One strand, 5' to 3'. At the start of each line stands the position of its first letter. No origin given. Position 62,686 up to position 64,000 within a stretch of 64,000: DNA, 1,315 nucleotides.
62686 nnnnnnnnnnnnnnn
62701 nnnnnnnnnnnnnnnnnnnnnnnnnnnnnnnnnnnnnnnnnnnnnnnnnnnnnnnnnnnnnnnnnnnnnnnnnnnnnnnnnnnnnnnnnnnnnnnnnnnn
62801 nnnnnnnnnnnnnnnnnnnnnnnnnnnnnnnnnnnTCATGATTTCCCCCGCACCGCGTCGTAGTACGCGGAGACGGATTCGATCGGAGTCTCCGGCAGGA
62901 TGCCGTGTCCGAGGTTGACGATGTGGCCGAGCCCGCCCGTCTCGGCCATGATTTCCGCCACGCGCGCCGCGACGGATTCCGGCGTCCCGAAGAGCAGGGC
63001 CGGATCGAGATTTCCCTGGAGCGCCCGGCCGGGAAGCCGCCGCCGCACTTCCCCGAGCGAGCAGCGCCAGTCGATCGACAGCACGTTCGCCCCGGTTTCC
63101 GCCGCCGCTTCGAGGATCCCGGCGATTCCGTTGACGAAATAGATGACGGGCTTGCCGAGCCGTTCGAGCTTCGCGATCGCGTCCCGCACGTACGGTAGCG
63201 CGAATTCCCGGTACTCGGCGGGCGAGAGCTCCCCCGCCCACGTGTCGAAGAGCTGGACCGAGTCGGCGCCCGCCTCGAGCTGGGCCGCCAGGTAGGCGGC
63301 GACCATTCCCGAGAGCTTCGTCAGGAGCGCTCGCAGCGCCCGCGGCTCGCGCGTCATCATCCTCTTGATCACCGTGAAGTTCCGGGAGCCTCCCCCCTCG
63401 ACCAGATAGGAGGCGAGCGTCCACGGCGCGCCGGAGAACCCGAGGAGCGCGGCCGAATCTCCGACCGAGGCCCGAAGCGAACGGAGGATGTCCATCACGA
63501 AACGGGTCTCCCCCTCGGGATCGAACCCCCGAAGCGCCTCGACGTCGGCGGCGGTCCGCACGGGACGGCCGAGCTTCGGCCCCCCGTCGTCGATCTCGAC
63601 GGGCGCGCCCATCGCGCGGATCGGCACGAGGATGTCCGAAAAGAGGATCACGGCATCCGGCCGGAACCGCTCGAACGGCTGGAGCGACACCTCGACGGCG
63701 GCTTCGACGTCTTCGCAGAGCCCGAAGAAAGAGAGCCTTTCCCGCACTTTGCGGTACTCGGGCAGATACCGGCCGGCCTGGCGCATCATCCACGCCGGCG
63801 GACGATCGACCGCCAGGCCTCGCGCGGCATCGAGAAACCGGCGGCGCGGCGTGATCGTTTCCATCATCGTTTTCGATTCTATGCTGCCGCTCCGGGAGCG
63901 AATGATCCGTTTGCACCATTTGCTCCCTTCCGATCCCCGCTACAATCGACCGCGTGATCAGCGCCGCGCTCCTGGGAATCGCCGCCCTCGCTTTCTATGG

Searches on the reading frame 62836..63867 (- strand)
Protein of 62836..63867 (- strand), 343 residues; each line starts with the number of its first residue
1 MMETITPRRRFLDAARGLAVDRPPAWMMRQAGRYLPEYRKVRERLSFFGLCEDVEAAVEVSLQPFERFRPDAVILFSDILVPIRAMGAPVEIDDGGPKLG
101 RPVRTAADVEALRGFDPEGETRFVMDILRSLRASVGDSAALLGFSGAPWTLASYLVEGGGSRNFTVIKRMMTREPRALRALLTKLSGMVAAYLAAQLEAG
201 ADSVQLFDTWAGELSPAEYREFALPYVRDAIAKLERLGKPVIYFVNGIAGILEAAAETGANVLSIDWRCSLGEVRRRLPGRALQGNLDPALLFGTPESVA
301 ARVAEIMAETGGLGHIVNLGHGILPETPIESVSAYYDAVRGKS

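Call 100: search_protein_families(library=pfam, proteins=[window:62836-63867:-], max_evalue=0.00001)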
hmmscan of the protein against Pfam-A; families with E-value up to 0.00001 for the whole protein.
window:62836-63867:- (343 aa): 1 family
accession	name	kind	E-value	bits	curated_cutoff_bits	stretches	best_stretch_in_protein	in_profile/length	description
PF01208.23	URO-D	-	8.4e-124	413.5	23.9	1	6-340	1-344/346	Uroporphyrinogen decarboxylase (URO-D)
